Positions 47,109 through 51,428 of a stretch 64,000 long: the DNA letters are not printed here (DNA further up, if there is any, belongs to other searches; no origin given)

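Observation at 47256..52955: Giant terminal ORF: signal-anchored, repeat-linked, with recurring flavodoxin-like strand signatures and no recognisable family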

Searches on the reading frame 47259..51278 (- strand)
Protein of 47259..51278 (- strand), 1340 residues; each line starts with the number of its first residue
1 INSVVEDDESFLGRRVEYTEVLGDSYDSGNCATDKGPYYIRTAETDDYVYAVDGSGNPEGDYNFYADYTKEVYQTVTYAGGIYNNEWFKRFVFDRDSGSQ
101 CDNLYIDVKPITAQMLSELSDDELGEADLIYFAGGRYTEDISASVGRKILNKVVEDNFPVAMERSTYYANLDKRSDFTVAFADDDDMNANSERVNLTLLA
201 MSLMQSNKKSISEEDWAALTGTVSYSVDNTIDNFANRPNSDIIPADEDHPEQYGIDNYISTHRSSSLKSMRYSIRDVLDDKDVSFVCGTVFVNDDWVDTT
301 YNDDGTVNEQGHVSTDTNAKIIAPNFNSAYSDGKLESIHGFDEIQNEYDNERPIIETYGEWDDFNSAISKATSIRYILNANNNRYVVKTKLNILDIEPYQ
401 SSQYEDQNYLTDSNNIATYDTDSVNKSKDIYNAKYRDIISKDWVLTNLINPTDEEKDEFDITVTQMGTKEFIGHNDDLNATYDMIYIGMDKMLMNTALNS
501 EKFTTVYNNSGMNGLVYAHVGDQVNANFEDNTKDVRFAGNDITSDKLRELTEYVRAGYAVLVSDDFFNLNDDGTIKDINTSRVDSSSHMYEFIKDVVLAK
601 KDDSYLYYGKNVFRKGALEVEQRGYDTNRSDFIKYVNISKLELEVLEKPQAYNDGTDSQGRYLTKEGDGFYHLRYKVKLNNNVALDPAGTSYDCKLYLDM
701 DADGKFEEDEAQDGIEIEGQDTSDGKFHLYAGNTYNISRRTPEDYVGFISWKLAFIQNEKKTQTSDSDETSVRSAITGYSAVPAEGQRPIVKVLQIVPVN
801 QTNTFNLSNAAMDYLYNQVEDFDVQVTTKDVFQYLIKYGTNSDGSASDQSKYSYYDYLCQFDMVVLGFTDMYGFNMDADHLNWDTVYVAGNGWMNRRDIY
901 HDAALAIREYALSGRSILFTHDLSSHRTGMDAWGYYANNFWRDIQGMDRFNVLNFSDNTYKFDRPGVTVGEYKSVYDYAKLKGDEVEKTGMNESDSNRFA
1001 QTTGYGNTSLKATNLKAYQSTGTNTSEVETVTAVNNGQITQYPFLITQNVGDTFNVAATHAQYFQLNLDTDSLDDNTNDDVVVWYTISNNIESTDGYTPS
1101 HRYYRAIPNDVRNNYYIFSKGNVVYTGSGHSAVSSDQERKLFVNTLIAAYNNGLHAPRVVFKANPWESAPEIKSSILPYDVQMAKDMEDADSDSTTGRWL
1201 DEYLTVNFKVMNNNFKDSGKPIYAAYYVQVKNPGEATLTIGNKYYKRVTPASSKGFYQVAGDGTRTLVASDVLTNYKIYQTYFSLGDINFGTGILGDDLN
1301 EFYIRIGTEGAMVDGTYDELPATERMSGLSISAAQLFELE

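Call 18: find_homologous_proteins(query=window:47259-51278:-, max_evalue=0.001)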
Query window:47259-51278:- (1340 aa): 70 proteins with E <= 0.001 among 8000 candidates.
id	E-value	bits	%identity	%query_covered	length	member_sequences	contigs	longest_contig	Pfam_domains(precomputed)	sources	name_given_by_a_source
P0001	0.0e+0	3039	100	100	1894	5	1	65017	-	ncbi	-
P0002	0.0e+0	1791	63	100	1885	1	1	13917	-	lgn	-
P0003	0.0e+0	1759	61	100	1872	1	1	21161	-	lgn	-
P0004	0.0e+0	1195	48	99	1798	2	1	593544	-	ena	-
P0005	0.0e+0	1161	47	100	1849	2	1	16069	-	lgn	-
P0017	0.0e+0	1143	46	99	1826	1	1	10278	-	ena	-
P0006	0.0e+0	1114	45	100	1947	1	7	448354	-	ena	-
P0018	0.0e+0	1064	45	99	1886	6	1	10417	-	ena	-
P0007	0.0e+0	1054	45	99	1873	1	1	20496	-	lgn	-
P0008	0.0e+0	1053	44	99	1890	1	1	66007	-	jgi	-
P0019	0.0e+0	1051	44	99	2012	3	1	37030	-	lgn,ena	-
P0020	0.0e+0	1050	45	99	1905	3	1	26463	-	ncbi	-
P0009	0.0e+0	1042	45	100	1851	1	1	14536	-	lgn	-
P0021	0.0e+0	1038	44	99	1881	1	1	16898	-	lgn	-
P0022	0.0e+0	1038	45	98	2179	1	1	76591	-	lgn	-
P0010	0.0e+0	1037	44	99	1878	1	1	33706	-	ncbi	-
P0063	7.2e-60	221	27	22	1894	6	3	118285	-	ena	-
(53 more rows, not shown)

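Call 41: predict_structure(alignment_id=A2)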
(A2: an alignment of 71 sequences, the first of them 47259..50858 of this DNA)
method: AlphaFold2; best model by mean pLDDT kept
length: 1200 residues; sequences in the alignment: 71
mean_pLDDT: 84.9   pTM: 0.78
mean pLDDT of the five models: 84.9, 84.4, 84.1, 82.6, 82.5
residues with pLDDT >= 90: 551; 70-90: 493; 50-70: 126; < 50: 30
segments of 3 or more residues with pLDDT < 50: 34-44, 46-49, 85-87, 242-244
pLDDT, mean of each block of 10 residues (from residue 1): 88 88 90 51 48 83 90 85 57 56 56 73 83 85 91 91 84 88 91 87 82 64 83 86 62 96 88 74 61 80 91 84 96 94 95 86 89 96 90 92 96 92 96 93 97 96 89 93 83 80 92 75 88 94 65 91 86 88 84 92 80 88 57 91 81 90 85 92 90 89 76 90 90 85 88 93 95 92 86 88 93 81 90 90 92 93 87 87 82 95 93 94 93 86 94 88 94 96 92 91 92 84 86 85 58 57 90 70 91 88 89 90 86 88 82 55 88 81 87 77
secondary structure, 60 per line:
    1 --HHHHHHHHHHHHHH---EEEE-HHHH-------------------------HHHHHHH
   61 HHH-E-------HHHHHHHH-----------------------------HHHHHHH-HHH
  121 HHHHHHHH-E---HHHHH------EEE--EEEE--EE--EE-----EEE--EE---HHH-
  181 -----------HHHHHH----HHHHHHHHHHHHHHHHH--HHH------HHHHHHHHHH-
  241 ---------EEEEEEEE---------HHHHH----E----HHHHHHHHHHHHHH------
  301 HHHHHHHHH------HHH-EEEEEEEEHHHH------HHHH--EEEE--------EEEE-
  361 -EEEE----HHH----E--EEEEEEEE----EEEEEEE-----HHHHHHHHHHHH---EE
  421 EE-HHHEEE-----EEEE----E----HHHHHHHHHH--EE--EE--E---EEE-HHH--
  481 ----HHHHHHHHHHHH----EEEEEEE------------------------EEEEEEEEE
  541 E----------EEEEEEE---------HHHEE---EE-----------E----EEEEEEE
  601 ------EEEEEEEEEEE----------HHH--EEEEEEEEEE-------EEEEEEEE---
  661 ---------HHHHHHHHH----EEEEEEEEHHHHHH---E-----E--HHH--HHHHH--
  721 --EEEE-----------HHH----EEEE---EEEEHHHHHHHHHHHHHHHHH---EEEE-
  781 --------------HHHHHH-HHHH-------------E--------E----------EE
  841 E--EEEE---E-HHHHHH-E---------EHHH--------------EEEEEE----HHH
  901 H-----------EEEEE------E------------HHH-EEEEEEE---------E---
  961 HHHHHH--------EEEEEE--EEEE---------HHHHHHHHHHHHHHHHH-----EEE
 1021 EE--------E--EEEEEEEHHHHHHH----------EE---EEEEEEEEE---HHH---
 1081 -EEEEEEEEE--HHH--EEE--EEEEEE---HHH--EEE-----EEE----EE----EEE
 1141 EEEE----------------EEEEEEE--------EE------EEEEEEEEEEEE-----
elements in order (helices of 4 or more, strands of 3 or more residues): H3-16 E20-23 H25-28 H54-63 H73-80 H110-116 H118-128 H134-138 E145-147 E150-153 E167-169 H192-197 H202-218 H230-239 E250-257 H267-271 H281-294 H301-309 E320-327 H328-331 H338-341 E344-347 E356-359 E362-365 E380-387 E392-398 H404-415 E419-422 E427-429 E435-438 H448-457 E472-474 H485-496 E501-507 E532-541 E552-558 E594-600 E607-617 E633-642 E650-657 H670-678 E683-690 H691-696 H714-718 E723-726 E745-748 E752-755 H756-772 E776-779 H795-800 H802-805 E839-841 E844-847 H853-858 E888-893 H898-901 E913-917 E941-947 H961-966 E975-980 E983-986 H996-1012 E1018-1022 E1034-1040 H1041-1047 E1063-1071 E1082-1090 E1098-1100 E1103-1108 E1117-1119 E1125-1127 E1138-1144 E1161-1167 E1184-1195

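Call 45: fold_search(model_id=the predicted structure, library=pdb)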
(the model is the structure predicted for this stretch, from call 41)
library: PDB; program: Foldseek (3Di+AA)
matches with E <= 10: 1610; with E <= 0.001: 8
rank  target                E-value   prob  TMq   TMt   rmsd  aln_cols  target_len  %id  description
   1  5axg_A                7.2e-05  0.69  0.11  0.16  24.9       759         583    8  Crystal structure of thermophilic dextranase from Thermoanaerobacter pseudethanolicus (released 2015-11-11)
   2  5axg_B                1.4e-04  0.60  0.12  0.18  22.8       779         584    8  Crystal structure of thermophilic dextranase from Thermoanaerobacter pseudethanolicus (released 2015-11-11)
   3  5axh_B                1.8e-04  0.51  0.11  0.17  23.5       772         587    8  Crystal structure of thermophilic dextranase from Thermoanaerobacter pseudethanolicus, D312G mutant in complex with is (released 2015-11-11)
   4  8k2n_D                2.9e-04  0.69  0.07  0.13  18.9       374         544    8  Crystal structure of Group 4 Monosaccharide-releasing beta-N-acetylgalactosaminidase NgaLy from Lacticaseibacillus yic (released 2024-04-24)
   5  4cu7                  3.4e-04  0.18  0.08  0.10  29.1       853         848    9  Unravelling the multiple functions of the architecturally intricate Streptococcus pneumoniae beta-galactosidase, BgaA (released 2014-08-20)
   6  5axh_A                6.2e-04  0.44  0.12  0.18  23.1       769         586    8  Crystal structure of thermophilic dextranase from Thermoanaerobacter pseudethanolicus, D312G mutant in complex with is (released 2015-11-11)
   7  8r09_B                8.5e-04  0.77  0.07  0.05  17.1       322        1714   11  Cryo-EM structure of the cross-exon pre-B+5'ss+ATPgammaS complex (released 2024-05-22)
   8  8k2h_A                9.5e-04  0.69  0.07  0.15  18.7       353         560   12  Crystal structure of Group 2Oligosaccharide/Monosaccharide-releasing beta-N-acetylhexosaminidase NgaAt from Arabidopsi (released 2024-04-24)
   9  4cu6                  1.0e-03  0.12  0.07  0.09  29.2       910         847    8  Unravelling the multiple functions of the architecturally intricate Streptococcus pneumoniae beta-galactosidase, BgaA (released 2014-08-20)
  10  5m59_E                1.1e-03  0.57  0.06  0.04  18.6       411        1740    7  Crystal structure of Chaetomium thermophilum Brr2 helicase core in complex with Prp8 Jab1 domain (released 2016-12-21)
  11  7sqc_O1               1.7e-03  0.85  0.07  0.11   9.4       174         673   11  Ciliary C1 central pair apparatus isolated from Chlamydomonas reinhardtii (released 2022-04-13)
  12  7wwo_A                2.1e-03  0.97  0.07  0.36  12.4       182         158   10  Dimer form of hypothetical protein TTHA1873 from Thermus thermophilus (released 2022-03-09)
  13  7ri3_D                2.4e-03  0.92  0.08  0.15  14.3       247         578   12  Crystal structure of Albireti Toxin, a diphtheria toxin homolog, from Streptomyces albireticuli (released 2022-04-20)
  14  4mmx_A                2.4e-03  0.89  0.07  0.09  18.4       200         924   14  Integrin AlphaVBeta3 ectodomain bound to the tenth domain of Fibronectin (released 2014-03-26)
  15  8k2i_B                2.4e-03  0.60  0.08  0.15  18.6       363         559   11  Crystal structure of Group 2 Oligosaccharide/Monosaccharide-releasing beta-N-acetylhexosaminidase NgaAt from Arabidops (released 2024-04-24)
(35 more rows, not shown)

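Call 47: find_related_loci(query=A2, collection=genome_contigs, flank=10000)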
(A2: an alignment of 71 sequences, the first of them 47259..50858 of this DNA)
Query A2 (1200 aa) in genome_contigs; peptide patterns used: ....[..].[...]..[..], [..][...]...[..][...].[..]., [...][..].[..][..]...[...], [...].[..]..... (x = any residue, [..] = any of these).
600 stretches matched a pattern (row limit reached: there are more); 327 encode a relative of the query (tblastn E <= 1e-3); the best 80 are kept; 80 distinct loci.
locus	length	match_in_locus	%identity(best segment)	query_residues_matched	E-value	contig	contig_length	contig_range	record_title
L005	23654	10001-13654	62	1-1200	0e+0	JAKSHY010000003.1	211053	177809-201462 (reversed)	MAG: Lachnospiraceae bacterium isolate Horse_feces7 MAG007_3, whole genome shotgun sequence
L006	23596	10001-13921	42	1-1200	0e+0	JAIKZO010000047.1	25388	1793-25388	MAG: Lachnospiraceae bacterium isolate RUI509 k141_15003358_flag=0_multi=33.0000_len=25388, whole genome shotgun sequenc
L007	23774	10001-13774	44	1-1199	0e+0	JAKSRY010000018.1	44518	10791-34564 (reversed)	MAG: Lachnospiraceae bacterium isolate Horse_feces267 MAG267_18, whole genome shotgun sequence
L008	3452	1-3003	46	236-1200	0e+0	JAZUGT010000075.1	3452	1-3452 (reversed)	MAG: Lachnospiraceae bacterium isolate T1900045283_TH20190053.MAGScoT_cleanbin_000034 SGB_5963_k141_1677501, whole genom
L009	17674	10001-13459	38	1-1200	0e+0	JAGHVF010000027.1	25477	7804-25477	MAG: Candidatus Colinaster equi isolate E5_MB2_109 c_000000652993, whole genome shotgun sequence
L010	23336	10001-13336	38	137-1200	0e+0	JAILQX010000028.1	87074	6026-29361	MAG: Lachnospiraceae bacterium isolate RUI369 k141_9568902_flag=0_multi=84.0000_len=87074, whole genome shotgun sequence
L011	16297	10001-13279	38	119-1200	0e+0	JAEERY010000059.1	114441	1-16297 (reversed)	MAG: Lachnospiraceae bacterium isolate Tb.RUG.37 k141_8456835_flag=1_multi=26.9997_len=114441, whole genome shotgun sequ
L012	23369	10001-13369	36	1-1200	0e+0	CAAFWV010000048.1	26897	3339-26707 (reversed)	MAG TPA_asm: Lachnospiraceae bacterium, isolate HGM11910, WGS project CAAFWV010000000 data, contig: SRS475647_113_k119_1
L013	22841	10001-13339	35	138-1200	7e-169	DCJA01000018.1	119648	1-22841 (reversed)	MAG TPA_asm: Lachnospiraceae bacterium UBA1712 UBA1712_contig_4501, whole genome shotgun sequence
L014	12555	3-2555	42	366-1200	5e-167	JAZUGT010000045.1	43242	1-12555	MAG: Lachnospiraceae bacterium isolate T1900045283_TH20190053.MAGScoT_cleanbin_000034 SGB_5963_k141_1023341, whole genom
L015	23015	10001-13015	35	223-1118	2e-144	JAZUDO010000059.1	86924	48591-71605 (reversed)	MAG: Lachnospiraceae bacterium isolate T1900045308_TH20190078.MAGScoT_cleanbin_000045 SGB_6200_k141_2540874, whole genom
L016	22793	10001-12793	34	164-1108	3e-133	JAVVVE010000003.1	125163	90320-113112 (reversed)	MAG: Lachnospiraceae bacterium isolate CGS10Y2-bin71 NODE_106_length_125163_cov_9.534099, whole genome shotgun sequence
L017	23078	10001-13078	33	167-1200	7e-128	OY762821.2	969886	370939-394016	MAG: Lachnospiraceae bacterium isolate 3c3a62ad-dbdd-4a3b-b70f-2f60a33acc80 genome assembly, chromosome: 1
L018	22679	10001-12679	33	159-1075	5e-121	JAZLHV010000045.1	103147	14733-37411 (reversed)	MAG: Lachnospiraceae bacterium isolate T1900044980_TA20190042.MAGScoT_cleanbin_000008 SGB_4112_k141_1288693, whole genom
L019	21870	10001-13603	45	1-1200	0e+0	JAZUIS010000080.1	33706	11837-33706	MAG: Lachnospiraceae bacterium isolate T1900045262_TH20190032.MAGScoT_cleanbin_000023 SGB_5836_k141_1136396, whole genom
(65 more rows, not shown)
